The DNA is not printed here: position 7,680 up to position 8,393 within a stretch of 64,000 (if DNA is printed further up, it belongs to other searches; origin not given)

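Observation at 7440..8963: Tandem trio of secreted proteins built from CC/CCC cysteine-doublet repeats encoded by tandem DNA repeats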

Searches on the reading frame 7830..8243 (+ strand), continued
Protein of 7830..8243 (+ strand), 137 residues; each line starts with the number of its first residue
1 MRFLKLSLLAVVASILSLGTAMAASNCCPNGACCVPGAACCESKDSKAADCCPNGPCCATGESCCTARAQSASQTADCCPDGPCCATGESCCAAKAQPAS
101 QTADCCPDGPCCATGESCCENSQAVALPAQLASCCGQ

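Call 93: search_protein_families(library=ncbifam, proteins=[L027:3068-3499:+, L027:3515-4273:+, L053:5322-6968:+, L017:636-1724:+, L051:5334-6386:+], max_evalue=0.001)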
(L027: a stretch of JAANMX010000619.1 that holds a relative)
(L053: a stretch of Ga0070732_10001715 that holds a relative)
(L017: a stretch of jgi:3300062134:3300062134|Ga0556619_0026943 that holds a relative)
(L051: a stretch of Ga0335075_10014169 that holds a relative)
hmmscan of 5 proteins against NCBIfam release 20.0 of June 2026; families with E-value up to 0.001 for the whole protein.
L027:3068-3499:+ (143 aa): 18 families
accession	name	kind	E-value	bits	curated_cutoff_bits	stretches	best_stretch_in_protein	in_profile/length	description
TIGR02051.1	MerR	equivalog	5.1e-39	133.3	150.85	1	12-137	1-124/124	mercury resistance transcriptional regulator MerR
TIGR02044.1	CueR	equivalog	3.6e-38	130.5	147.4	1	12-137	2-126/127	Cu(I)-responsive transcriptional regulator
NF007069.0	PRK09514.1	equivalog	3.4e-36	124.3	143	1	12-140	3-133/141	Zn(2+)-responsive transcriptional regulator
TIGR02043.1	ZntR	equivalog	2.4e-35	121.6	167.95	1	12-137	3-130/131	Zn(2+)-responsive transcriptional regulator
NF010315.0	PRK13752.1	subfamily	3.1e-31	108.4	261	1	6-141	3-136/144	mercury resistance transcriptional regulator MerR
TIGR02047.1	CadR-PbrR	equivalog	5.8e-30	103.9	151.45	1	11-137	1-127/127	Cd(II)/Pb(II)-responsive transcriptional regulator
NF007590.0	PRK10227.1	equivalog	2.7e-25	89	244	1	12-139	2-128/135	Cu(I)-responsive transcriptional regulator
TIGR01950.1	SoxR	equivalog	6e-17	61.7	116.9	1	11-133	2-122/142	redox-sensitive transcriptional activator SoxR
NF041849.1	trans_regNmlR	equivalog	1.3e-12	47.8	175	1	13-121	3-111/117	stress response transcriptional regulator NmlR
TIGR02054.1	MerD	equivalog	7.3e-12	45.9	103.65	1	8-118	1-109/120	mercuric resistance transcriptional repressor MerD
NF050798.1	TF_FtsR_Actino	equivalog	4.2e-10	40.1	150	1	22-107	17-103/223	transcriptional regulator FtsR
NF047375.1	HeatShock_HspR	equivalog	3.8e-09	36.4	105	1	12-94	5-87/92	heat shock protein transcriptional repressor HspR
NF053782.1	ChlnTransRegdde3219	equivalog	8.9e-09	35.2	450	1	11-115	7-109/278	choline utilization transcriptional activator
NF047377.1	heat_HspR_dupli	exception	1e-08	34.9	300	1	23-112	18-107/214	heat shock protein transcriptional repressor HspR, fused homodimer type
NF033783.1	coreg_MerD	equivalog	1.1e-06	29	170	1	8-118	1-102/121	mercury resistance co-regulator MerD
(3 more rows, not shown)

L027:3515-4273:+ (252 aa): 0 families

L053:5322-6968:+ (548 aa): 7 families
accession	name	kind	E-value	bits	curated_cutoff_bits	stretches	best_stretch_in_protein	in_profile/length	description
TIGR01480.1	copper_res_A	subfamily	1.7e-38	132.5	478.95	2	143-261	65-183/593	copper resistance system multicopper oxidase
TIGR03388.1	ascorbase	equivalog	4.7e-31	108.1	614.8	2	144-260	22-143/542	L-ascorbate oxidase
TIGR03389.1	laccase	equivalog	1.4e-25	90.1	558.9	2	144-268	24-153/539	laccase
NF008205.1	PRK10965.1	equivalog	9e-21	74.3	525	1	113-244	39-169/529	multicopper oxidase CueO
TIGR03390.1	ascorbOXfungal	equivalog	1.1e-16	60.4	445.35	1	147-277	32-167/538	L-ascorbate oxidase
TIGR02376.1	Cu_nitrite_red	equivalog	4.8e-12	45.8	296.3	1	126-244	31-150/326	copper-containing nitrite reductase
NF008135.0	PRK10883.1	equivalog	6.4e-12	44.7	581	1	133-332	56-263/471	cell division protein FtsP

L017:636-1724:+ (362 aa): 4 families
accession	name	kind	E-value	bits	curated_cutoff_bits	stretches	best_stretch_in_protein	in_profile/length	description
NF011620.1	PRK15046.1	equivalog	1.6e-21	76.4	310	1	31-321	19-294/334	2-aminoethylphosphonate ABC transporter substrate-binding protein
TIGR03227.1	PhnS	equivalog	1.4e-19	70.2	395.3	1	39-309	36-294/360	2-aminoethylphosphonate ABC transporter substrate-binding protein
TIGR03261.1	phnS2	equivalog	4.6e-17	62.1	392.75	1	77-346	58-315/334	putative 2-aminoethylphosphonate ABC transporter substrate-binding protein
TIGR01254.1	sfuA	subfamily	3.3e-10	39.7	93.4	1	75-310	41-262/306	thiamine ABC transporter substrate-binding protein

L051:5334-6386:+ (350 aa): 4 families
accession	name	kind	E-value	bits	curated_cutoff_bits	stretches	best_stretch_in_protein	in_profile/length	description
TIGR03227.1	PhnS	equivalog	2.6e-23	82.5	395.3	1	25-296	35-294/360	2-aminoethylphosphonate ABC transporter substrate-binding protein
NF011620.1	PRK15046.1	equivalog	2.8e-22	78.9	310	1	19-296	20-283/334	2-aminoethylphosphonate ABC transporter substrate-binding protein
TIGR03261.1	phnS2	equivalog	6.9e-21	74.7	392.75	1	14-312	11-295/334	putative 2-aminoethylphosphonate ABC transporter substrate-binding protein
TIGR01254.1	sfuA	subfamily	9.3e-11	41.5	93.4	1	62-318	41-279/306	thiamine ABC transporter substrate-binding protein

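Call 105: list_cluster_members(proteins=[P0015, P0020, P0021, P0023, P0024, P0025, P0028, P0029, P0031, P0036])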
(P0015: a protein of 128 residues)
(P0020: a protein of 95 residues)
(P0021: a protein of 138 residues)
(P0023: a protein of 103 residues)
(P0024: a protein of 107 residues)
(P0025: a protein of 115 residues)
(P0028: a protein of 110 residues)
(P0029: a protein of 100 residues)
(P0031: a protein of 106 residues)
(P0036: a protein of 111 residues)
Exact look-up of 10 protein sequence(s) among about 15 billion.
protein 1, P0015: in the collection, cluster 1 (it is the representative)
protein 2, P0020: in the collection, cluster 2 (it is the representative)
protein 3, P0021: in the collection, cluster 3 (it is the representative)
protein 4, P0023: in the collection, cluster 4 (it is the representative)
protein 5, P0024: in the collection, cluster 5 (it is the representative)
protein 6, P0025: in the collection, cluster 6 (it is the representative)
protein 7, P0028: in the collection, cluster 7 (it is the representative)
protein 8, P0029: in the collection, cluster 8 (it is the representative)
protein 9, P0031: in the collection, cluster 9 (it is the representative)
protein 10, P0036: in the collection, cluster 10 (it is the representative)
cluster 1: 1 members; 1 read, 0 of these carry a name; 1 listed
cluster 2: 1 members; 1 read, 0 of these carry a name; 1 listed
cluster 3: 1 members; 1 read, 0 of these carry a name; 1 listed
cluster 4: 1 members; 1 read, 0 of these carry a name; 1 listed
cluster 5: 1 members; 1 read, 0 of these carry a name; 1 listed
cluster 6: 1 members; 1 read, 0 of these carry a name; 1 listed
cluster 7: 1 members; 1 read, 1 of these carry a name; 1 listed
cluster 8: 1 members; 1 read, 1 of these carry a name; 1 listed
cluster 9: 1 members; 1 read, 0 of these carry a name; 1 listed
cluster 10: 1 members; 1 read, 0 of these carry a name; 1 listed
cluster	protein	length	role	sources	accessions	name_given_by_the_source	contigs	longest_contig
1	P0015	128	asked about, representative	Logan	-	-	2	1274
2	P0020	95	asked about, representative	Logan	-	-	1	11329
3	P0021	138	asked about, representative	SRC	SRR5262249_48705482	-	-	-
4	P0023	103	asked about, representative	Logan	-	-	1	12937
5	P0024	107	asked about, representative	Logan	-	-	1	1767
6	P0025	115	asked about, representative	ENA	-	-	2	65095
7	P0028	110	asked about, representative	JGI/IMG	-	hypothetical protein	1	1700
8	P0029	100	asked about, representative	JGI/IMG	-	hypothetical protein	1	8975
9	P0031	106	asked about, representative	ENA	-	-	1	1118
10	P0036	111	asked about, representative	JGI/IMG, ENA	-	-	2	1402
